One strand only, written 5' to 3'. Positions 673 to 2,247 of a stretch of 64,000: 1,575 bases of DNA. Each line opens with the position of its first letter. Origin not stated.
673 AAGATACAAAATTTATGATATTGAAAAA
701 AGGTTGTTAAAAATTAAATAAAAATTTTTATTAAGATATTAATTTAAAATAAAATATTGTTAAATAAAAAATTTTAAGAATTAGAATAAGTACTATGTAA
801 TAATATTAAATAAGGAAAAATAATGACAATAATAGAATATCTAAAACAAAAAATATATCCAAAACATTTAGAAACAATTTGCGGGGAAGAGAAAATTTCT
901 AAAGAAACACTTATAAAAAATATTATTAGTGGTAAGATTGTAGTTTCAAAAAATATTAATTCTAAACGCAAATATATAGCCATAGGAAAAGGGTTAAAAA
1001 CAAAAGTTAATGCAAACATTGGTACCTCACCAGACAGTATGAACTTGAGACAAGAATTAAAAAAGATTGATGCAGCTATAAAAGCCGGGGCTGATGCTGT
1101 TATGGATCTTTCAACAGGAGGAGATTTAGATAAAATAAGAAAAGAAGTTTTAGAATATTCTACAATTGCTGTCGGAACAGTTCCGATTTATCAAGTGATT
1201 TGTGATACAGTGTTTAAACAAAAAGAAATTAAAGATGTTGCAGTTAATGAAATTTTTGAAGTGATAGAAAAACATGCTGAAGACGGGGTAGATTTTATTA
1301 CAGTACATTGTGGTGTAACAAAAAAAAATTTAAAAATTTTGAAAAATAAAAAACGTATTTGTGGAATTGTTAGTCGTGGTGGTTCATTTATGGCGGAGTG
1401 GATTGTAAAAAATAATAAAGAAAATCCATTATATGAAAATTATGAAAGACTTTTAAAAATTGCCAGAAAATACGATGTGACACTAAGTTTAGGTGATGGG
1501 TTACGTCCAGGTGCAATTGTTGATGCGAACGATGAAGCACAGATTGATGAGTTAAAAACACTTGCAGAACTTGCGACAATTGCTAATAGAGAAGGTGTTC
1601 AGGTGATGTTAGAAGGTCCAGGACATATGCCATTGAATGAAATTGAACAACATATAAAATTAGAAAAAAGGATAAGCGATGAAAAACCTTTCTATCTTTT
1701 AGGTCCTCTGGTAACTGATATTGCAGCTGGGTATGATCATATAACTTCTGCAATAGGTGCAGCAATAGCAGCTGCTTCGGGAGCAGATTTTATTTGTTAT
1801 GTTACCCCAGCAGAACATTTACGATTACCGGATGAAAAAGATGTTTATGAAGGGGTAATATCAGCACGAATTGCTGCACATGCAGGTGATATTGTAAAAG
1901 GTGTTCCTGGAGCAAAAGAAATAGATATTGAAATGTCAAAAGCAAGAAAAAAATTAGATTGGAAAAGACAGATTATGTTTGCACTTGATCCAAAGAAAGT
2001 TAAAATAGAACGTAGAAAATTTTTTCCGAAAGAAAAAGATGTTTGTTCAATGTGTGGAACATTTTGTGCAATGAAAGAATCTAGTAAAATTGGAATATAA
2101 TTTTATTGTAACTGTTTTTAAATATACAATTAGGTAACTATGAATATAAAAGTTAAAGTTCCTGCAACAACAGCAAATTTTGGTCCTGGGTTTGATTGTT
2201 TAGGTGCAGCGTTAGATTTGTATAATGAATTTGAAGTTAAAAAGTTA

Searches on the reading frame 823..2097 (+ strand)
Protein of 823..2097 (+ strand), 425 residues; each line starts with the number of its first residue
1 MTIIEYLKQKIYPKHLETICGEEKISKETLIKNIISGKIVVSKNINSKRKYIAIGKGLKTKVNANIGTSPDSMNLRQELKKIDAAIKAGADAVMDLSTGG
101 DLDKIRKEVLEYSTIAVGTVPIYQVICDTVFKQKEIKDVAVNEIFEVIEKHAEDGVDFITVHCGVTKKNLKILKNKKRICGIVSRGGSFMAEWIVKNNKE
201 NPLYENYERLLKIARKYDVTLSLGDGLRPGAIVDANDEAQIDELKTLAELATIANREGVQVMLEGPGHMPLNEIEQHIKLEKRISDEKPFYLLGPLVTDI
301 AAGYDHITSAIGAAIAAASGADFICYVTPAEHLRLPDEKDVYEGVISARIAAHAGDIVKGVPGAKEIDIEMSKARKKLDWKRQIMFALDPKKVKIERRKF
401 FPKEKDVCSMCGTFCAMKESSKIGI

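Call 82: search_protein_families(library=pfam, alignment_id=A6, max_evalue=0.00001)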
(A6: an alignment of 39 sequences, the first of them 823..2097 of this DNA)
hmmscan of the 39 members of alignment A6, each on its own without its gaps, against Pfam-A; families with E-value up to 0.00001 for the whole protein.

A. member 1, window:823-2097:+ (425 aa): 1 family
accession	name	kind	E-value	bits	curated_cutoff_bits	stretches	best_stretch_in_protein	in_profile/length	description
PF01964.24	ThiC_Rad_SAM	-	2e-187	623.5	25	1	2-420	1-418/420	Radical SAM ThiC family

B. families by the number of members that match (of 39 scanned): 70 families (the first 25 are shown)
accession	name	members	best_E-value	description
PF04055.27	Radical_SAM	2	2.3e-18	Radical SAM superfamily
PF01268.25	FTHFS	1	3.6e-244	Formate--tetrahydrofolate ligase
PF01964.24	ThiC_Rad_SAM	1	2e-187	Radical SAM ThiC family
PF03023.19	MurJ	1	1.2e-112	Lipid II flippase MurJ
PF05690.20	ThiG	1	3.8e-94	Thiazole biosynthesis protein ThiG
PF00152.25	tRNA-synt_2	1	3.3e-89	tRNA synthetases class II (D, K and N)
PF02397.22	Bac_transf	1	1.7e-69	Bacterial sugar transferase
PF13603.12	tRNA-synt_1_2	1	3e-69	Leucyl-tRNA synthetase, editing domain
PF03462.23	PCRF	1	3e-67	PCRF domain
PF00912.28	Transgly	1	1.8e-66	Transglycosylase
PF02773.21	S-AdoMet_synt_C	1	8.2e-65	S-adenosylmethionine synthetase, C-terminal domain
PF02581.23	TMP-TENI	1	1.3e-63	Thiamine monophosphate synthase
PF01746.26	tRNA_m1G_MT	1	9.3e-63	tRNA (Guanine-1)-methyltransferase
PF05221.23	AdoHcyase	1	3e-60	S-adenosyl-L-homocysteine hydrolase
PF00133.28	tRNA-synt_1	1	4.6e-59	tRNA synthetases class I (I, L, M and V)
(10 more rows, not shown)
